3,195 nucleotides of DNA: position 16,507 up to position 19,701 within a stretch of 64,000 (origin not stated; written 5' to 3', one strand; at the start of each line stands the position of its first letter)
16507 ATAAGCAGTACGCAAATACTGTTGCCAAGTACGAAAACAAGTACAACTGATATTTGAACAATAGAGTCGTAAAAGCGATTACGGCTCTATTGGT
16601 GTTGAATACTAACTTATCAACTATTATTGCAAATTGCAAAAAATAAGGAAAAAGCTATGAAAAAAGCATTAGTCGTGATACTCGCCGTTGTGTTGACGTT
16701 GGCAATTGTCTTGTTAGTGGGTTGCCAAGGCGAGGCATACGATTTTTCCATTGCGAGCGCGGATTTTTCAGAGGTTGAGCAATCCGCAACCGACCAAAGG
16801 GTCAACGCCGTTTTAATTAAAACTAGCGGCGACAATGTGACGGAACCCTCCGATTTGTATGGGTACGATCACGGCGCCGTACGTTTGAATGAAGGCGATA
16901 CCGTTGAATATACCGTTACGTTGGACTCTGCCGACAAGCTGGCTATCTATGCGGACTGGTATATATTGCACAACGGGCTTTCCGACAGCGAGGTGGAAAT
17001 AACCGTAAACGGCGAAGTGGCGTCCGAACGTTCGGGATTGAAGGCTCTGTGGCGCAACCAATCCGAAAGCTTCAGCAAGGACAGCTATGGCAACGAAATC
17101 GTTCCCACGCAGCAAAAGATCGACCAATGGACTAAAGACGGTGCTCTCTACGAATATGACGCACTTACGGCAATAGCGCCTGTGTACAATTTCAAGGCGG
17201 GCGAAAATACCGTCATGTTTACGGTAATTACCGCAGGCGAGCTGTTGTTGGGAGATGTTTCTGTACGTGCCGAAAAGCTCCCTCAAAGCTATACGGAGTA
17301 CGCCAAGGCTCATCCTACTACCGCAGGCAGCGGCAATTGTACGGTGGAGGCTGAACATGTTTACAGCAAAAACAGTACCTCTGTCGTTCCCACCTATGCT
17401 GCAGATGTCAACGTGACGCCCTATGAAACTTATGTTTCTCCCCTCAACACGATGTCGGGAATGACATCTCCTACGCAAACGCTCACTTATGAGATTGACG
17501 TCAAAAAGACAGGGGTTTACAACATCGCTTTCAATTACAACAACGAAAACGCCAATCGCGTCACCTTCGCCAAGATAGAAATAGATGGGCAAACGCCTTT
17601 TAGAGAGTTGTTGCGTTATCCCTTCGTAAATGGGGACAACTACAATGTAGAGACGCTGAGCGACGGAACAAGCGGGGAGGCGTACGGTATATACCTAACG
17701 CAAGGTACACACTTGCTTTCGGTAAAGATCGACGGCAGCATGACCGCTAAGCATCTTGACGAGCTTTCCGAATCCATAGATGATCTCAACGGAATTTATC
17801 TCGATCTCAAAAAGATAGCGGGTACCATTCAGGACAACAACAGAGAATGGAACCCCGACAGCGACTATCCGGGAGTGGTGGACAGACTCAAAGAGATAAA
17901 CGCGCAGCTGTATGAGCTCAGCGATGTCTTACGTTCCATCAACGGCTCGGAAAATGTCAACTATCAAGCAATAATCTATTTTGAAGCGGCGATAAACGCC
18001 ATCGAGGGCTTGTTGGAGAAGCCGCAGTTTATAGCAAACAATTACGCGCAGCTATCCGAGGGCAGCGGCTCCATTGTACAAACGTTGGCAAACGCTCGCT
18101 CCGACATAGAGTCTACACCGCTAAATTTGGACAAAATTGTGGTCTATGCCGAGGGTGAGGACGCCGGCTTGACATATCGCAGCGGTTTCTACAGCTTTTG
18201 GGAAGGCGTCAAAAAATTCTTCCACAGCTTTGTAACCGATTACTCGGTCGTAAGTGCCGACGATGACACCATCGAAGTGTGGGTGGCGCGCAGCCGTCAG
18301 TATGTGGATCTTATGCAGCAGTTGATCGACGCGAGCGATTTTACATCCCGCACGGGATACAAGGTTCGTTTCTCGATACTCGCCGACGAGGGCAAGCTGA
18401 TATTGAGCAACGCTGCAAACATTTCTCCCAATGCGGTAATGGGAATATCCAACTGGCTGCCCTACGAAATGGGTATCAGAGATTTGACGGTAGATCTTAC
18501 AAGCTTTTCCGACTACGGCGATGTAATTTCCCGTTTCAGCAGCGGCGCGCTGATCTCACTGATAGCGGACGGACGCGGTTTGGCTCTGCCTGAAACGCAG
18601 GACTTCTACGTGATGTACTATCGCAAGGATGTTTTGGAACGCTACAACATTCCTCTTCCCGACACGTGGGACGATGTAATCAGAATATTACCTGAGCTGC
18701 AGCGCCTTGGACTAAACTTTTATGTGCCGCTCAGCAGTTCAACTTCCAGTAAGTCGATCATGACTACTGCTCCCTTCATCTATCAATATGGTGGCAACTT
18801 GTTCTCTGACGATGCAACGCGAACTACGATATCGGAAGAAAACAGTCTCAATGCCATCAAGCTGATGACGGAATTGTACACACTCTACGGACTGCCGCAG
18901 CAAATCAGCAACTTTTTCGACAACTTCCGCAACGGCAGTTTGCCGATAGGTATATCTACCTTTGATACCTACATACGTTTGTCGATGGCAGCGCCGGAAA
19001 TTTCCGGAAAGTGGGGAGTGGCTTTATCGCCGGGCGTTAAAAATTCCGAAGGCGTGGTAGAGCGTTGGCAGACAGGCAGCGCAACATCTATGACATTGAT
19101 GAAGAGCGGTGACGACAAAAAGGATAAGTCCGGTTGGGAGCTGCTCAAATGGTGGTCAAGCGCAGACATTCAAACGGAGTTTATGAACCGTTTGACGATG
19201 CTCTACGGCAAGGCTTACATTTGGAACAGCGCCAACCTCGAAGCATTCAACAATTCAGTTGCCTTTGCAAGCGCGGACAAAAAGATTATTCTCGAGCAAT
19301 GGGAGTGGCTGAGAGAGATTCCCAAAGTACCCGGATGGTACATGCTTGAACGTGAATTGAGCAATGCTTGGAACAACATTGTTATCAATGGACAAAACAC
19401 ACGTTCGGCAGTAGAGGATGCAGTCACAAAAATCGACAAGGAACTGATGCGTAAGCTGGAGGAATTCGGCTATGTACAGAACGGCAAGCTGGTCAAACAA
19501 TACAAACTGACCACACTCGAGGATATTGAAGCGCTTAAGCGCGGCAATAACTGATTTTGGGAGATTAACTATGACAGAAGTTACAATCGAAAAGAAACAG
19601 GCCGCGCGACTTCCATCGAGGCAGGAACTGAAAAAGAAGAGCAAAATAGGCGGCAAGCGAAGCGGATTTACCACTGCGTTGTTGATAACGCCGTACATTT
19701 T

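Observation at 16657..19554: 965-aa lipoprotein fusing CBM-like modules to an ABC solute-binding domain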

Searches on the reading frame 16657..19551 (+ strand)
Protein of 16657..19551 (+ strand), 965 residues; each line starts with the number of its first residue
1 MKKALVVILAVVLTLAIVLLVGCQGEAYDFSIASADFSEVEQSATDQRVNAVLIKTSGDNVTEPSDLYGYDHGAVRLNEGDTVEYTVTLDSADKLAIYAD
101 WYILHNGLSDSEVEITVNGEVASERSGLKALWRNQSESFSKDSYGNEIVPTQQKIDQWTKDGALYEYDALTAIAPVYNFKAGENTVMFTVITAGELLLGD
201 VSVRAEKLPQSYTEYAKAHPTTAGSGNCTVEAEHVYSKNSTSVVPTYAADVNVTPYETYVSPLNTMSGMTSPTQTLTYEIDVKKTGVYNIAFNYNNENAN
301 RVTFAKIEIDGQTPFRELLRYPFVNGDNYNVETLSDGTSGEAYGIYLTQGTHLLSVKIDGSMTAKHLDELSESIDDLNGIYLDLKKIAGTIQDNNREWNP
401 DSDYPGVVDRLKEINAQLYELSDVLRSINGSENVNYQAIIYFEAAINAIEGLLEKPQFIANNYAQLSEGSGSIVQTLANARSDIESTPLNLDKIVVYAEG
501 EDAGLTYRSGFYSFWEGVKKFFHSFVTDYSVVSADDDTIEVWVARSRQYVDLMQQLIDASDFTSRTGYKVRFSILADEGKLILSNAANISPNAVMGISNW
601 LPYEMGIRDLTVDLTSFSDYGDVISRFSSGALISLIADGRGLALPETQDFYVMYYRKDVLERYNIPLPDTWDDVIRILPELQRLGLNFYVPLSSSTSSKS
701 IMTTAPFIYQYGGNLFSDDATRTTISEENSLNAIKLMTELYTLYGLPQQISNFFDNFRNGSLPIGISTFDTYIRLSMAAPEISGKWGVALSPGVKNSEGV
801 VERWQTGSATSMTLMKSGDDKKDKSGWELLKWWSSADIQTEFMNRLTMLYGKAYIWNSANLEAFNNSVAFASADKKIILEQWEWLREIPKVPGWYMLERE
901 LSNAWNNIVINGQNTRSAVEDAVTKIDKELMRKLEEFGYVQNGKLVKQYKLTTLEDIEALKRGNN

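Call 5: search_protein_families(library=pfam, proteins=[window:16657-19551:+], max_evalue=1)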
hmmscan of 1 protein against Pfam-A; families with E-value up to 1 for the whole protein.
window:16657-19551:+ (965 aa): 5 families
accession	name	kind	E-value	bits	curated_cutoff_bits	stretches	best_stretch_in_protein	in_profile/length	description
PF01547.30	SBP_bac_1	-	2e-14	54.8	26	1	637-839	102-306/307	Bacterial extracellular solute-binding protein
PF13416.11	SBP_bac_8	-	1.4e-12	48.5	27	1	560-844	4-254/279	Bacterial extracellular solute-binding protein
PF25275.1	Golvesin_C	-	0.036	14.5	31.6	1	266-309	34-75/132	Golvesin C-terminal domain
PF20957.2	GxGYxYP_N_2nd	-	0.081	13.5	24.5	0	853-881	4-32/68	GxGYxYP_N second domain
PF02402.22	Lysis_col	-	0.36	11.1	27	1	1-25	1-24/49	Lysis protein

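Call 6: search_protein_families(library=ncbifam, proteins=[window:16657-19551:+], max_evalue=1)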
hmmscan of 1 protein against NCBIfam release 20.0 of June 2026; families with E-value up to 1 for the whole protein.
window:16657-19551:+ (965 aa): 1 family
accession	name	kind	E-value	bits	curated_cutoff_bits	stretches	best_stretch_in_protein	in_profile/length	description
NF001593.0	PRK00394.1-2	subfamily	0.011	15.1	181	1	381-419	114-151/184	TATA-box-binding protein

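Call 10: search_solved_structures(query=window:16657-19551:+, max_evalue=1)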
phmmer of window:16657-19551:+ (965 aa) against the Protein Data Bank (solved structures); distinct sequences matched with E-value up to 1: 42.
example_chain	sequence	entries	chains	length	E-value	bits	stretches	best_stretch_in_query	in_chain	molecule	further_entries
5ysb_A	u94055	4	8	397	3.5e-12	48.4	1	533-936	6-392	Lin1841 protein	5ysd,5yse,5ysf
3uor_A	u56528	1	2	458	3.5e-11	45.1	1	575-933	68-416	ABC transporter sugar binding protein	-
6dtq_A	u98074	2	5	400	6.7e-11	44.1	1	610-789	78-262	maltose-binding protein MalE3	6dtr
5ci5_A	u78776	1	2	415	2e-08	35.9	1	644-842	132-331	Extracellular solute-binding protein family 1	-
7x0i_A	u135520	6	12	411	8e-06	27.3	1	598-930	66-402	CbpB | CpbB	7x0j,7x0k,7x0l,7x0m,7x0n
1eu8_A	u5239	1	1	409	1.2e-05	26.8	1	636-846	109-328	TREHALOSE/MALTOSE BINDING PROTEIN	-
7nbz_A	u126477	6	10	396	0.00018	22.9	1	636-681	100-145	Sulfoquinovosyl binding protein | Sulfoquinovosyl glycerol-binding protein SmoF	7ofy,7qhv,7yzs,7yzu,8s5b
6jb0_A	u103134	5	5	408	0.00049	21.4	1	639-857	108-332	ABC transporter, periplasmic substrate-binding protein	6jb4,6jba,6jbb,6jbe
6jaz_A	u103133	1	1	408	0.00073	20.9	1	639-857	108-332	ABC transporter, periplasmic substrate-binding protein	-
6j9w_A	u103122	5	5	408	0.00096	20.5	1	639-857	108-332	ABC transporter, periplasmic substrate-binding protein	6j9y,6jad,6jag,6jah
6jam_A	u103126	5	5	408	0.00096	20.5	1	639-857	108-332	ABC transporter, periplasmic substrate-binding protein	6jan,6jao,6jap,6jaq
6jal_A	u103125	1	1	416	0.001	20.4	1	639-857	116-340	ABC transporter, periplasmic substrate-binding protein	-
6jar_A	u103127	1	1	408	0.001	20.4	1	639-857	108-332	ABC transporter, periplasmic substrate-binding protein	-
7c0y_A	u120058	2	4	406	0.0013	20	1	643-919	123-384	Sugar ABC transporter, periplasmic sugar-binding protein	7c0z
7c14_A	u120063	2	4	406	0.0014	19.9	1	643-920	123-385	Sugar ABC transporter, periplasmic sugar-binding protein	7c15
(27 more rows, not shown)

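Call 11: find_homologous_proteins(query=window:16657-19551:+, max_evalue=0.00001)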
Query window:16657-19551:+ (965 aa): 49 proteins with E <= 0.00001 among 8000 candidates.
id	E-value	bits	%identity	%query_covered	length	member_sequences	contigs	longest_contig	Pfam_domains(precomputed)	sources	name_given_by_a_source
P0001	0.0e+0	2168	100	100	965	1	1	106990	PF13416.12,PF01547.31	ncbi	-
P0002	0.0e+0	1939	88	100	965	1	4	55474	PF13416.12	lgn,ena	-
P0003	0.0e+0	1858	85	100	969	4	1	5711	PF13416.12,PF01547.31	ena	-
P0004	0.0e+0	1839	84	100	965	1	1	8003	PF13416.12,PF01547.31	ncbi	-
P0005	0.0e+0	1796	82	100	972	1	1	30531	PF13416.12,PF01547.31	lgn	-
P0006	0.0e+0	1749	79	100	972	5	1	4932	PF13416.12,PF01547.31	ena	-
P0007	0.0e+0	1737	79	100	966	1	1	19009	PF13416.12,PF01547.31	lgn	-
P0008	0.0e+0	1734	79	100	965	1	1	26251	PF13416.12,PF01547.31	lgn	-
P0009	0.0e+0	1734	79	100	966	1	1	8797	PF13416.12,PF01547.31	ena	-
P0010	0.0e+0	1732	79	100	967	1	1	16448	PF13416.12,PF01547.31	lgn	-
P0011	0.0e+0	1721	79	100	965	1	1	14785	PF13416.12,PF01547.31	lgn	-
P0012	0.0e+0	1720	78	100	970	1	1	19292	PF01547.31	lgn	-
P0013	0.0e+0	1705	78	100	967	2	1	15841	PF13416.12,PF01547.31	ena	-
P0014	0.0e+0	1704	78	100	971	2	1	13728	PF13416.12,PF01547.31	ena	-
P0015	0.0e+0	1702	78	100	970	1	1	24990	PF13416.12,PF01547.31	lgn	-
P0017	0.0e+0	1638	75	100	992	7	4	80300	PF01547.31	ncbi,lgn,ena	-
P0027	0.0e+0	1350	63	100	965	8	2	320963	PF13416.12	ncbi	-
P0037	0.0e+0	1330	61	100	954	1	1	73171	PF13416.12,PF01547.31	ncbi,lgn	-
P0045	9.3e-161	555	33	100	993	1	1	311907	PF13416.12,PF01547.31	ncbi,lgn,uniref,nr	ncbi:ABC transporter substrate-binding protein [Kosmotoga arenicorallina S304]|uniref:ABC transporte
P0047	1.5e-97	346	28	89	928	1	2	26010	PF13416.12,PF01547.31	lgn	-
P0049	5.2e-73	265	24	97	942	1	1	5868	PF13416.12,PF01547.31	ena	-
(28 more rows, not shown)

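Call 16: find_encoding_contigs(protein=P0045, flank=10000, max_places=2)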
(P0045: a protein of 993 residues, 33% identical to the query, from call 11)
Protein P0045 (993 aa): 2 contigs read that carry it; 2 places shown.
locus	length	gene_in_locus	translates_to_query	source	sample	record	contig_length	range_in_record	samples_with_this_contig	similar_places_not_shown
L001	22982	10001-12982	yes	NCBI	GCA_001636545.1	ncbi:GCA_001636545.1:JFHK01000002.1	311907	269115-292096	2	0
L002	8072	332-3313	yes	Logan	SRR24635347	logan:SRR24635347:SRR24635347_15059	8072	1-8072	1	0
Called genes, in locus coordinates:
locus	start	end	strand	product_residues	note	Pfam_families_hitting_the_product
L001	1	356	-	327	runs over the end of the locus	PF01761:DHQ_synthase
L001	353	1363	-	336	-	PF05343:Peptidase_M42, PF04389:Peptidase_M28 (weak), PF01546:Peptidase_M20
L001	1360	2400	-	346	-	PF05343:Peptidase_M42, PF01546:Peptidase_M20 (weak), PF04389:Peptidase_M28 (weak)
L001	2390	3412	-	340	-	PF05343:Peptidase_M42, PF01546:Peptidase_M20, PF04389:Peptidase_M28 (weak), PF02127:Peptidase_M18 (weak)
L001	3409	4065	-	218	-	PF05209:MinC_N (weak), PF03775:MinC_C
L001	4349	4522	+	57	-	-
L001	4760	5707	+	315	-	-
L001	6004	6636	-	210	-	PF26390:MamS_MamX (weak)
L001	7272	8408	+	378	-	PF02018:CBM_4_9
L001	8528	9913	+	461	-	PF01547:SBP_bac_1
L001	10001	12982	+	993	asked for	PF01547:SBP_bac_1, PF13416:SBP_bac_8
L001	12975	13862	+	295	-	PF00528:BPD_transp_1 (weak)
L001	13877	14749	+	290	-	PF00528:BPD_transp_1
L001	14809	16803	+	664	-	PF01436:NHL (faint), PF07719:TPR_2 (faint), PF04893:Yip1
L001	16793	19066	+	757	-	PF18952:DUF5696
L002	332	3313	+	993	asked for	PF01547:SBP_bac_1, PF13416:SBP_bac_8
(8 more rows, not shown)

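Call 22: find_encoding_contigs(protein=P0049, flank=10000, max_places=2)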
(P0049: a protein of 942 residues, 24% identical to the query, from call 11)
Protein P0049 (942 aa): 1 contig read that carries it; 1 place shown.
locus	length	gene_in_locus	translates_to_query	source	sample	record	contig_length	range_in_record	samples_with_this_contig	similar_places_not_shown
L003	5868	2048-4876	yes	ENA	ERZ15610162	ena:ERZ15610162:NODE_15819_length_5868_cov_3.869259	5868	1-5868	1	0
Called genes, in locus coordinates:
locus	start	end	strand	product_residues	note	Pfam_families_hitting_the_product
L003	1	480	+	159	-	?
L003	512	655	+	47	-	-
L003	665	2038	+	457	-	-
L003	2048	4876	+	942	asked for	PF01547:SBP_bac_1, PF13416:SBP_bac_8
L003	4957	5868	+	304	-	?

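Call 24: find_encoding_contigs(protein=P0047, flank=10000, max_places=2)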
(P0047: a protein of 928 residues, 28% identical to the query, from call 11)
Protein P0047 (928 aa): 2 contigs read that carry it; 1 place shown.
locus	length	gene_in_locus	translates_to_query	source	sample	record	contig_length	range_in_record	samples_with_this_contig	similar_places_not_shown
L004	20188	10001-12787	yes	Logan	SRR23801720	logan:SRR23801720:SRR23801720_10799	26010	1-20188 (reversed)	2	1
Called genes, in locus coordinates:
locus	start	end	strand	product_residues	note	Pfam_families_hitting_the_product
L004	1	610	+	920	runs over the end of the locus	-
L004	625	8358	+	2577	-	-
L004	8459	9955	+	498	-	-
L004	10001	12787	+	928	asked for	PF01547:SBP_bac_1, PF13416:SBP_bac_8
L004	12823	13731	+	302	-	-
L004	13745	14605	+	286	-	PF00528:BPD_transp_1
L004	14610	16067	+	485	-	PF01436:NHL (faint)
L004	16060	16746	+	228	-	PF04893:Yip1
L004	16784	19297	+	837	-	PF18952:DUF5696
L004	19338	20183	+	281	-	PF00528:BPD_transp_1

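Call 27: predict_structure(alignment_id=A1)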
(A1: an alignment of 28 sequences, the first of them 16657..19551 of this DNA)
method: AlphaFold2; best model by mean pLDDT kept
length: 965 residues; sequences in the alignment: 28
mean_pLDDT: 87.6   pTM: 0.80
mean pLDDT of the five models: 87.6, 86.0, 85.0, 83.1, 82.4
residues with pLDDT >= 90: 541; 70-90: 368; 50-70: 44; < 50: 12
segments of 3 or more residues with pLDDT < 50: 20-24, 528-533
pLDDT, mean of each block of 10 residues (from residue 1): 72 65 58 74 92 92 81 89 95 94 83 92 89 87 76 88 81 90 95 84 94 92 90 92 84 63 87 91 94 87 91 92 81 86 94 93 87 93 88 81 92 95 89 83 94 92 87 91 87 92 74 76 61 68 89 87 90 86 79 92 89 94 94 92 93 95 94 94 92 83 92 91 94 95 88 89 93 86 90 91 87 91 95 94 82 84 84 88 90 92 94 95 96 91 88 92 72
secondary structure, 60 per line:
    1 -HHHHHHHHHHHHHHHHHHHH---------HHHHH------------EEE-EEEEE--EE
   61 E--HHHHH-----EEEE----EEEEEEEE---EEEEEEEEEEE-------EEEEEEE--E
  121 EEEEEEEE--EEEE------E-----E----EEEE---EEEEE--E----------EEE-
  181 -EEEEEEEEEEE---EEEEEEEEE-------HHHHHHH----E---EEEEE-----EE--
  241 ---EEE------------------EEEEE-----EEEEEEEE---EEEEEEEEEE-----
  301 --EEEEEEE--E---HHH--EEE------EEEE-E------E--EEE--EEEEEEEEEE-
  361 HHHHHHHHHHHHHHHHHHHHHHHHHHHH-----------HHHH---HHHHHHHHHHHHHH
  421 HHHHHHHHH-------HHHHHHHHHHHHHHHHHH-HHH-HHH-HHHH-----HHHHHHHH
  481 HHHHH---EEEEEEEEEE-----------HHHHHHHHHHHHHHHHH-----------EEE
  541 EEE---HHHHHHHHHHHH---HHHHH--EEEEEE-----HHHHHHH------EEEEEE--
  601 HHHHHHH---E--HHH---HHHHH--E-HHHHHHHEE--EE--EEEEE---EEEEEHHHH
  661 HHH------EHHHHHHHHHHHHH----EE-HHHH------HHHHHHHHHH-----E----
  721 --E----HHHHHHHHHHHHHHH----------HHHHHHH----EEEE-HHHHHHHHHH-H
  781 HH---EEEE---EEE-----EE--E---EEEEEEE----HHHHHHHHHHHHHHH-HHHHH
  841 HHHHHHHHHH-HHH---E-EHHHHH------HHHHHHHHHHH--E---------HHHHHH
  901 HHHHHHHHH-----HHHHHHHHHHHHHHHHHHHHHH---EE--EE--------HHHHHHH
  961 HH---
elements in order (helices of 4 or more, strands of 3 or more residues): H2-21 H31-35 E48-50 E52-56 E59-61 H64-68 E74-77 E82-89 E93-103 E111-117 E120-128 E131-134 E152-155 E159-163 E177-179 E182-192 E196-204 H212-218 E227-231 E244-246 E265-269 E275-282 E286-295 E303-309 E321-323 E330-333 E345-347 E350-359 H361-388 H400-403 H407-429 H437-454 H464-467 H473-485 E489-498 H510-526 E538-543 H547-558 H562-566 E569-574 H580-586 E593-598 H601-607 H620-624 H629-635 E644-648 E652-656 H657-663 H671-683 H691-694 H701-710 H728-742 H753-759 E764-767 H769-778 E786-789 E793-795 E809-815 H820-834 H836-850 H861-865 H872-882 H895-909 H915-936 H954-962

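Call 31: fold_search(model_id=the predicted structure, library=pdb)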
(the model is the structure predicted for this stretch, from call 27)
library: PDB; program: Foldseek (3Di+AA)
matches with E <= 10: 1455; with E <= 0.001: 987
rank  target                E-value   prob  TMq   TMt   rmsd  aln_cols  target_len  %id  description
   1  3uor_B                7.8e-18  1.00  0.35  0.80   3.9       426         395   18  The structure of the sugar-binding protein MalE from the phytopathogen Xanthomonas citri (released 2011-12-14)
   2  5ci5_B                1.3e-17  1.00  0.33  0.71   5.3       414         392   16  Crystal Structure of an ABC transporter Solute Binding Protein from Thermotoga Lettingae TMO (Tlet_1705, TARGET EFI-51 (released 2015-07-22)
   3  3uor_A                1.4e-17  1.00  0.35  0.79   4.1       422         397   19  The structure of the sugar-binding protein MalE from the phytopathogen Xanthomonas citri (released 2011-12-14)
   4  7x0j_B                2.1e-17  1.00  0.32  0.69   5.4       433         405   19  Crystal structure of sugar binding protein CbpB complexed wtih cellobiose from Clostridium thermocellum (released 2022-09-14)
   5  5yse_A                2.5e-17  1.00  0.34  0.76   4.8       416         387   19  Crystal structure of beta-1,2-glucooligosaccharide binding protein in complex with sophorotetraose (released 2018-05-02)
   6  5ysb_A                4.3e-17  1.00  0.34  0.81   3.7       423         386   19  Crystal structure of beta-1,2-glucooligosaccharide binding protein in ligand-free form (released 2018-05-02)
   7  9xf5_A                4.5e-17  1.00  0.32  0.74   4.7       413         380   18  Cycloisomaltooligosaccharide binding protein in complex with cycloisomaltooctaose (released 2026-03-25)
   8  5ci5_A                7.4e-17  1.00  0.32  0.71   5.4       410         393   16  Crystal Structure of an ABC transporter Solute Binding Protein from Thermotoga Lettingae TMO (Tlet_1705, TARGET EFI-51 (released 2015-07-22)
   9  6dtr                  8.5e-17  1.00  0.36  0.83   3.2       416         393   18  Apo T. maritima MalE3 (released 2018-09-19)
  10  5ysf_A                8.5e-17  1.00  0.34  0.77   4.7       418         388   19  Crystal structure of beta-1,2-glucooligosaccharide binding protein in complex with sophoropentaose (released 2018-05-02)
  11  7x0m_B                8.9e-17  1.00  0.33  0.70   5.0       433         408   19  Crystal structure of sugar binding protein CbpB complexed wtih cellopentaose from Clostridium thermocellum (released 2022-09-14)
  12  7x0i_A                1.1e-16  1.00  0.33  0.70   4.8       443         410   18  Crystal structure of sugar binding protein CbpB from Clostridium thermocellum (released 2022-09-14)
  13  7x0l_A                1.3e-16  1.00  0.33  0.70   4.9       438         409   18  Crystal structure of sugar binding protein CbpB complexed wtih cellotetraose from Clostridium thermocellum (released 2022-09-14)
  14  7x0i_B                1.4e-16  1.00  0.33  0.72   4.7       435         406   19  Crystal structure of sugar binding protein CbpB from Clostridium thermocellum (released 2022-09-14)
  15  5ysb_B                1.5e-16  1.00  0.35  0.81   3.7       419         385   19  Crystal structure of beta-1,2-glucooligosaccharide binding protein in ligand-free form (released 2018-05-02)
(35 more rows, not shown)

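Call 33: find_encoding_contigs(protein=P0001, flank=1000, max_places=1)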
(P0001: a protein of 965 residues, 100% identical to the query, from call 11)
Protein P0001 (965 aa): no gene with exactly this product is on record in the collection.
